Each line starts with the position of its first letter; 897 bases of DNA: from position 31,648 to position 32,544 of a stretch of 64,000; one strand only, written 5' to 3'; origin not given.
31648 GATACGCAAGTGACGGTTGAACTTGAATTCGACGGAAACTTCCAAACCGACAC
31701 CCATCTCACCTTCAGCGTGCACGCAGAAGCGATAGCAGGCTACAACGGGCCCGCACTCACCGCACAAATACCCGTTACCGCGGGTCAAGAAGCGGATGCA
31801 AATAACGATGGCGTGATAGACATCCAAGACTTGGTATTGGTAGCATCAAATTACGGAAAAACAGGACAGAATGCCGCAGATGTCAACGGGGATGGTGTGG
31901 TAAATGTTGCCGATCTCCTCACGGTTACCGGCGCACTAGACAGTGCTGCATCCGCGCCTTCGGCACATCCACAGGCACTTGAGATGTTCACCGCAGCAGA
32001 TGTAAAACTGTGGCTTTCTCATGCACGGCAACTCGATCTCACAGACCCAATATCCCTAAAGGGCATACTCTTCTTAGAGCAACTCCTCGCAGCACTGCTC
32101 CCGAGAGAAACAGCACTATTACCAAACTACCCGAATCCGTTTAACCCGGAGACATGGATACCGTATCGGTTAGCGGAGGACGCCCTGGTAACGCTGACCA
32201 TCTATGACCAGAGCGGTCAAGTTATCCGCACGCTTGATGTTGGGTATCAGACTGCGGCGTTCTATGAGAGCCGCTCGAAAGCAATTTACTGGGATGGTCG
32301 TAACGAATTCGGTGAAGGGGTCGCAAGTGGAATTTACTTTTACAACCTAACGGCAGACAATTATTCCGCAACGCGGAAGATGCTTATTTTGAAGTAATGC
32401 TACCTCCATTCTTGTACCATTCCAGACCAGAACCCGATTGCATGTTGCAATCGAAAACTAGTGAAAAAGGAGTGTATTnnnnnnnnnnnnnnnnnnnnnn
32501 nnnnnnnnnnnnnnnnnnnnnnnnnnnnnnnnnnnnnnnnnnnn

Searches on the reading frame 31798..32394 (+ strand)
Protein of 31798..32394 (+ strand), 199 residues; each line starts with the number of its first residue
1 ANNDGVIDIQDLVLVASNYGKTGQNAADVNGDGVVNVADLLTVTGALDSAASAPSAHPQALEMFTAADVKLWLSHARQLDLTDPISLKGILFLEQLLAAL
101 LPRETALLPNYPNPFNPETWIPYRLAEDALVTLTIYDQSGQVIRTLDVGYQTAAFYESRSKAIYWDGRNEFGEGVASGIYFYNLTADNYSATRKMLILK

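Call 49: search_protein_families(library=ncbifam, proteins=[window:31798-32394:+], max_evalue=0.01)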
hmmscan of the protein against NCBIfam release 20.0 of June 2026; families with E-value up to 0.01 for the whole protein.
window:31798-32394:+ (199 aa): 8 families
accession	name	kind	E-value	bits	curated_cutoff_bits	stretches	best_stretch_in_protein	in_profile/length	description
NF033707.1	T9SS_sortase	equivalog_domain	2.2e-09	35.5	420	1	109-188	1000-1079/1095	type IX secretion system sortase PorU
TIGR04183.1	Por_Secre_tail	domain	2.5e-09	37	23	1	111-197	2-71/72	T9SS type A sorting domain-containing protein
NF052323.1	T9SSA_dep_M6i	equivalog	7.9e-08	30.7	600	1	110-196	960-1036/1043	T9SS-dependent M6-like inactivated metalloprotease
NF005176.1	PRK06655.1-1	equivalog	1.8e-06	28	230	1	131-195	99-158/197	flagellar hook assembly protein FlgD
NF009276.0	PRK12633.1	equivalog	5.1e-06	26.4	383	1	125-189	124-184/234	flagellar basal body rod modification protein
NF041540.1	dockerin_GC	domain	0.00057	20.2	29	1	3-41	14-57/67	GC-type dockerin domain-anchored protein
NF052228.1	T9SS_PorZ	equivalog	0.0013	17.3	260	1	135-192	701-748/757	type IX secretion system anionic LPS delivery protein PorZ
NF038113.1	T9SSA_dep_M36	equivalog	0.0064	14.7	885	1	109-197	794-868/869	T9SS-dependent M36 family metallopeptidase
